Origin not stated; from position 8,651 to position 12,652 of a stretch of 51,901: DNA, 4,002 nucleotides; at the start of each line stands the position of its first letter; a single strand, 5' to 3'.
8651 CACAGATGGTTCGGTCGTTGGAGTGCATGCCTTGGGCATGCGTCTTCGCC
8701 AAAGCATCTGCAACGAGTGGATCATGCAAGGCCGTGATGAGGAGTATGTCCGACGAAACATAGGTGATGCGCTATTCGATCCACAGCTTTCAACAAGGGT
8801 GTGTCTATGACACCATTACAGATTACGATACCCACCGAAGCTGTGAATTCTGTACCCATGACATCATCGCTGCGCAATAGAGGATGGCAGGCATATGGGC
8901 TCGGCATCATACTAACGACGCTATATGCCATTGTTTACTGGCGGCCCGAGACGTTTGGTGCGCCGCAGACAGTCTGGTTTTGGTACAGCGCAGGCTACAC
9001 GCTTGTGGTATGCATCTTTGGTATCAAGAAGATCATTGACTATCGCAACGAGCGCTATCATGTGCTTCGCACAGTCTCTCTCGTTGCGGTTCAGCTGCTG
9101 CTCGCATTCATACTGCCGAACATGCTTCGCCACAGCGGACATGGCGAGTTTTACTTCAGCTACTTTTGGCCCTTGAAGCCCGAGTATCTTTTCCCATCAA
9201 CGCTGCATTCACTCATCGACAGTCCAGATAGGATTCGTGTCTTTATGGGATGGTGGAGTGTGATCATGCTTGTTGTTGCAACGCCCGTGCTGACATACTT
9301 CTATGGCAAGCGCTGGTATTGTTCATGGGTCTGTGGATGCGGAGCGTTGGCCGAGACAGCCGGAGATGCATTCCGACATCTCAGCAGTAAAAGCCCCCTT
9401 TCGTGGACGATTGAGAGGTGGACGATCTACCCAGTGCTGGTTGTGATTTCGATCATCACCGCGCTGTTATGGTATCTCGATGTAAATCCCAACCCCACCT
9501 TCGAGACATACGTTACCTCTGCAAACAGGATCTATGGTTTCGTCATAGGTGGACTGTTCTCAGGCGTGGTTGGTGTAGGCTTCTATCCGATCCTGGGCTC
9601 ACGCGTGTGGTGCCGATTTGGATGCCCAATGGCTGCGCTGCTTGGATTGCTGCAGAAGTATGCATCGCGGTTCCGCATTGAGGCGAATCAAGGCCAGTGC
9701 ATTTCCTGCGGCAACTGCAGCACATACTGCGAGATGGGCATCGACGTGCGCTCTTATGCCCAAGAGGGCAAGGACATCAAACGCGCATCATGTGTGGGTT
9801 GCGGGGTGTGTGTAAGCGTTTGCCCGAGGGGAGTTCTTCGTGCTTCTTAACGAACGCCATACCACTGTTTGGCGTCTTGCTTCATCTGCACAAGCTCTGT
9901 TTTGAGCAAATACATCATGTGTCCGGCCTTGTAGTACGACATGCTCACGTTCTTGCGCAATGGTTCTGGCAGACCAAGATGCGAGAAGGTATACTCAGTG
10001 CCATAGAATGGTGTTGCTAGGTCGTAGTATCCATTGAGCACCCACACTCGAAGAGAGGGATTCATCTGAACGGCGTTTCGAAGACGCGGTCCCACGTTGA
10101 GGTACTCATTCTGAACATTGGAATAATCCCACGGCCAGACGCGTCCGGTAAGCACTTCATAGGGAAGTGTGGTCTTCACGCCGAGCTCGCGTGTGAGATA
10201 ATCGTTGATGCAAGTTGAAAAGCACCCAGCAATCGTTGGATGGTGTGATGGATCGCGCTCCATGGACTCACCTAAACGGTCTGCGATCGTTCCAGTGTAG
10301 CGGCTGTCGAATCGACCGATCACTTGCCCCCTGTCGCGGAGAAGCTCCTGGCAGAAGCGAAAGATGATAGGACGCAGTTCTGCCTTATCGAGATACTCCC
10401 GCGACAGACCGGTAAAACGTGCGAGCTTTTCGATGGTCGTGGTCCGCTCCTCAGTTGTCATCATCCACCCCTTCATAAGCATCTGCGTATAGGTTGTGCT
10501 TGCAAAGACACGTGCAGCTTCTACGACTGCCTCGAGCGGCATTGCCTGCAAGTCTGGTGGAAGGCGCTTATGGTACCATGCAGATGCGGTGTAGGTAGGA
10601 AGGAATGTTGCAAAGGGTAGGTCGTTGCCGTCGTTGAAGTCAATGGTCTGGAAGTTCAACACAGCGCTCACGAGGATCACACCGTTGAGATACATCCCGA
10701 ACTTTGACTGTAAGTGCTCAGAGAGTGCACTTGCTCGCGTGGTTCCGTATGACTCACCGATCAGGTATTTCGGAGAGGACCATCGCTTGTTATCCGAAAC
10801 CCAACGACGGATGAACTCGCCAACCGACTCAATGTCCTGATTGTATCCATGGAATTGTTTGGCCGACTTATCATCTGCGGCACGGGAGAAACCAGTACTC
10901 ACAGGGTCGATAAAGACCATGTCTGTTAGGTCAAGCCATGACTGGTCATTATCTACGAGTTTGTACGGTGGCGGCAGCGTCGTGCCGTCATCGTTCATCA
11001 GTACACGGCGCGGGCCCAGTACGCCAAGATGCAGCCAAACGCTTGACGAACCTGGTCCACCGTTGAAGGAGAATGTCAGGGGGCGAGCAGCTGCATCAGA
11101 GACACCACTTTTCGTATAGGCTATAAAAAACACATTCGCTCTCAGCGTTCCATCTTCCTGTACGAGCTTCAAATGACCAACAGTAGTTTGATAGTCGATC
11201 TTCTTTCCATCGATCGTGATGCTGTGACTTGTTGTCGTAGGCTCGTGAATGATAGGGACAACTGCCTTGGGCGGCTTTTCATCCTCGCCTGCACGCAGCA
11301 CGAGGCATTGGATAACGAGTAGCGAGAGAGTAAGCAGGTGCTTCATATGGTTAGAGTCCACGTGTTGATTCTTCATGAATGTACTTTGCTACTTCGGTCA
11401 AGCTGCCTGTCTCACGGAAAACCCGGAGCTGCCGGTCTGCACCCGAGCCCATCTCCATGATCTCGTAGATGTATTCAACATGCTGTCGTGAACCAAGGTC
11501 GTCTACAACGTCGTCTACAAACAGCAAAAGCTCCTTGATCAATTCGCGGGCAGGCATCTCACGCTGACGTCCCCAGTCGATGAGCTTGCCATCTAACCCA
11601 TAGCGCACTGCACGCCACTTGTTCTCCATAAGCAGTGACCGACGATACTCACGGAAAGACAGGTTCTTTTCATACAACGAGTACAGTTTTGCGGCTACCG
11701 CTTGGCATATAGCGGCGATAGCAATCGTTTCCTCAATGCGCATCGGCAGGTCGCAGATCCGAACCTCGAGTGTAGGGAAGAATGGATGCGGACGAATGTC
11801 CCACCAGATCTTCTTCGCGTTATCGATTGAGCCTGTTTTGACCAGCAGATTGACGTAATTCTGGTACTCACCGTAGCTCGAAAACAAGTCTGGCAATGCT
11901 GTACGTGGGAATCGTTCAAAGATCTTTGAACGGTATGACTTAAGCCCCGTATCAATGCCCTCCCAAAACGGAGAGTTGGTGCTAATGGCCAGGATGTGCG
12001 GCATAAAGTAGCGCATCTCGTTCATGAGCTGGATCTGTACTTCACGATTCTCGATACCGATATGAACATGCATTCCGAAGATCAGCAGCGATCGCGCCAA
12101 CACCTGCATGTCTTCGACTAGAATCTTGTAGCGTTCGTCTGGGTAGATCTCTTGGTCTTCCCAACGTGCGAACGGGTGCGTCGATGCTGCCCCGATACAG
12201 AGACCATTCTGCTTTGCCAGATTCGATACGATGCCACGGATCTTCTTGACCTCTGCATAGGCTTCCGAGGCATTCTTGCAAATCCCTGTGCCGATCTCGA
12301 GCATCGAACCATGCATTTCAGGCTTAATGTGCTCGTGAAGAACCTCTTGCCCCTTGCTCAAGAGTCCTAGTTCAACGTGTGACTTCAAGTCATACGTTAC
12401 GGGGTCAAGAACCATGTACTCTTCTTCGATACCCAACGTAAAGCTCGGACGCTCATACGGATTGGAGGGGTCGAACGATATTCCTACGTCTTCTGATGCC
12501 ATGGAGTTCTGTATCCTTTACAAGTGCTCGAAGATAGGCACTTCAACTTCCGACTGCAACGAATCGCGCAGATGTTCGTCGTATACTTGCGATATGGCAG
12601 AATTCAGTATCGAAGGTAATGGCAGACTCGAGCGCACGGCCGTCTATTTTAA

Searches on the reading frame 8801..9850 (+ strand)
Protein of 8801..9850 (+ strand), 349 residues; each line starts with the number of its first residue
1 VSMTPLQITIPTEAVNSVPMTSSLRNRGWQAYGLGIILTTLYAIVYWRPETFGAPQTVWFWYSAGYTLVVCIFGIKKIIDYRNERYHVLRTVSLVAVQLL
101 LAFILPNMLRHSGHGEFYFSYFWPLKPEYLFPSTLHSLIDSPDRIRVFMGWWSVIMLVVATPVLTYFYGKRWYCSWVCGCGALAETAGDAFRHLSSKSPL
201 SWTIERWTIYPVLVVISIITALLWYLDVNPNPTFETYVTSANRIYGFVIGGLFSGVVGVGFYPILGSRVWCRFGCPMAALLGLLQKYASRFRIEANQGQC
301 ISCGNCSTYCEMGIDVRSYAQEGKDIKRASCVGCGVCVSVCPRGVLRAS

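Call 3: search_protein_families(library=ncbifam, proteins=[window:8801-9850:+], max_evalue=0.01)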
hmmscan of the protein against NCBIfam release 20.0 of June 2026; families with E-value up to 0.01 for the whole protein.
window:8801-9850:+ (349 aa): 42 families (the best 25 are shown)
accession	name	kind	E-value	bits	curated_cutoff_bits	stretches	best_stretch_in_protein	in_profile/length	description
TIGR02163.1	napH_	subfamily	8e-20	71.4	213.05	1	163-347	68-252/255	NapH/MauN family ferredoxin-type protein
NF007013.0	PRK09477.1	equivalog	4.7e-18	65.3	234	1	81-347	19-275/286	quinol dehydrogenase ferredoxin subunit NapH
NF043039.1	HgcAB_like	equivalog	4.5e-10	39.7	285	1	142-346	153-349/350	HgcAB-like fusion protein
TIGR02179.1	PorD_KorD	subfamily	4.4e-07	29.9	60.05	1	295-343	22-69/78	2-oxoacid:acceptor oxidoreductase, delta subunit, pyruvate/2-ketoisovalerate family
NF007204.0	PRK09625.1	equivalog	5.4e-07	29.7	125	1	296-343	57-103/133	pyruvate flavodoxin oxidoreductase subunit delta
NF058577.1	FdxA_fam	equivalog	1.3e-05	25.3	65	1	299-343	8-50/52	4Fe-4S ferredoxin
NF040684.1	PorD_Arch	equivalog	1.4e-05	25.1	120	1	291-344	25-77/85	pyruvate synthase subunit PorD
NF006183.0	PRK08318.1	equivalog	1.9e-05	23.6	335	1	294-343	338-391/422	NAD-dependent dihydropyrimidine dehydrogenase subunit PreA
NF046105.1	TransRegNosR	equivalog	2e-05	23.1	1000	1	156-337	483-661/680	transcriptional regulator NosR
TIGR04395.1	cutC_activ_rSAM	equivalog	2.3e-05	23.8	360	1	289-346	45-103/309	choline TMA-lyase-activating enzyme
TIGR03287.1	methan_mark_16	hypoth_equivalog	4.1e-05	22.2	363.95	1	290-347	294-348/391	methanogenesis marker 16 metalloprotein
NF040864.1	HgcB_ferredoxin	equivalog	5.8e-05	22.8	99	1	325-347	10-32/93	mercury methylation ferredoxin HgcB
NF006221.0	PRK08348.1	subfamily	8.3e-05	22.3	124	1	290-349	36-95/136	NADH-plastoquinone oxidoreductase subunit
TIGR00402.1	napF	equivalog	0.00012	22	102.2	1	298-346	35-84/149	ferredoxin-type protein NapF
TIGR03294.1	FrhG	equivalog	0.00012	21.9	245.5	1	296-345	172-219/228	coenzyme F420 hydrogenase subunit gamma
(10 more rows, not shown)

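Call 4: search_protein_families(library=pfam, proteins=[window:8801-9850:+], max_evalue=0.01)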
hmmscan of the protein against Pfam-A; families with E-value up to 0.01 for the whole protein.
window:8801-9850:+ (349 aa): 13 families
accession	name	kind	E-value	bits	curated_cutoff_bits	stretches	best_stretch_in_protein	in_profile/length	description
PF13187.11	Fer4_9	-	3.7e-09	36.9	27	2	299-345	1-51/52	4Fe-4S dicluster domain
PF12801.12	Fer4_5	-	1.3e-08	35.1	22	1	152-194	3-44/48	4Fe-4S binding domain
PF14697.11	Fer4_21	-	2.8e-08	34.2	35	1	296-342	4-52/59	4Fe-4S dicluster domain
PF12838.12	Fer4_7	-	3.8e-07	30.9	27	1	299-345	1-52/52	4Fe-4S dicluster domain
PF13237.11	Fer4_10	-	6.1e-07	29.7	25.5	1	294-342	3-53/53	4Fe-4S dicluster domain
PF00037.32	Fer4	-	1e-05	25.5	21.1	1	329-346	6-23/24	4Fe-4S binding domain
PF12837.12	Fer4_6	-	2.4e-05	24.5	25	1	326-346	4-24/24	4Fe-4S binding domain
PF13183.11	Fer4_8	-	8.7e-05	23.4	27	0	330-345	53-68/68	4Fe-4S dicluster domain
PF13534.11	Fer4_17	-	0.0001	23.2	22.2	0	329-345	44-60/61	4Fe-4S dicluster domain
PF13746.11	Fer4_18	-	0.00011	22.8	27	0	292-341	53-95/114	4Fe-4S dicluster domain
PF12797.12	Fer4_2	-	0.00082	19.6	24.5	1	326-342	5-21/22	4Fe-4S binding domain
PF17179.9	Fer4_22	-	0.0017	19.6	27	0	324-344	74-94/95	4Fe-4S dicluster domain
PF25160.1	LdpA_Fe-S-bd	-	0.0062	16.7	27.6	1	324-347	21-44/49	LdpA Fe-S cluster-binding domain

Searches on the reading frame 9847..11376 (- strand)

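Call 11: search_protein_families(library=pfam, proteins=[window:9847-11376:-], max_evalue=0.00001)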
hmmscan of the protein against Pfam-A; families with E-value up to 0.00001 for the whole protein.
window:9847-11376:- (509 aa): 1 family
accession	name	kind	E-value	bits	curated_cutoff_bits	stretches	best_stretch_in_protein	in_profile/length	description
PF00450.28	Peptidase_S10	-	3e-19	70.1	21.9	1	63-472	10-365/420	Serine carboxypeptidase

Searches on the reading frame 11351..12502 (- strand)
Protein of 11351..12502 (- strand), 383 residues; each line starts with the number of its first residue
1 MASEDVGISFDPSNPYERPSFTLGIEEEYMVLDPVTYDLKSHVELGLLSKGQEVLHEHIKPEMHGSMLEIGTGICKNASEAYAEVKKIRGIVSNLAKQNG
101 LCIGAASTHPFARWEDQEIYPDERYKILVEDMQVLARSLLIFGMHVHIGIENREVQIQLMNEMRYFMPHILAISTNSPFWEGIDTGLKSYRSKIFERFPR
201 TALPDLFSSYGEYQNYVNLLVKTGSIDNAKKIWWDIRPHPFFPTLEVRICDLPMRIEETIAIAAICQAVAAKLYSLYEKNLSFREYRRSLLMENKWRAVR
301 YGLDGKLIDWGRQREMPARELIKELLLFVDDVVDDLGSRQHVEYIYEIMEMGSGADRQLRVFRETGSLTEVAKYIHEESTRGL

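Call 11: search_protein_families(library=pfam, proteins=[window:11351-12502:-], max_evalue=0.00001)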
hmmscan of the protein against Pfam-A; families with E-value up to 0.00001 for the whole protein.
window:11351-12502:- (383 aa): 1 family
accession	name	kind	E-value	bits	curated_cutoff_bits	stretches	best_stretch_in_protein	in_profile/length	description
PF04107.18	GCS2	-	7.7e-64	216.3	21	1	23-303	1-291/291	Glutamate-cysteine ligase family 2(GCS2)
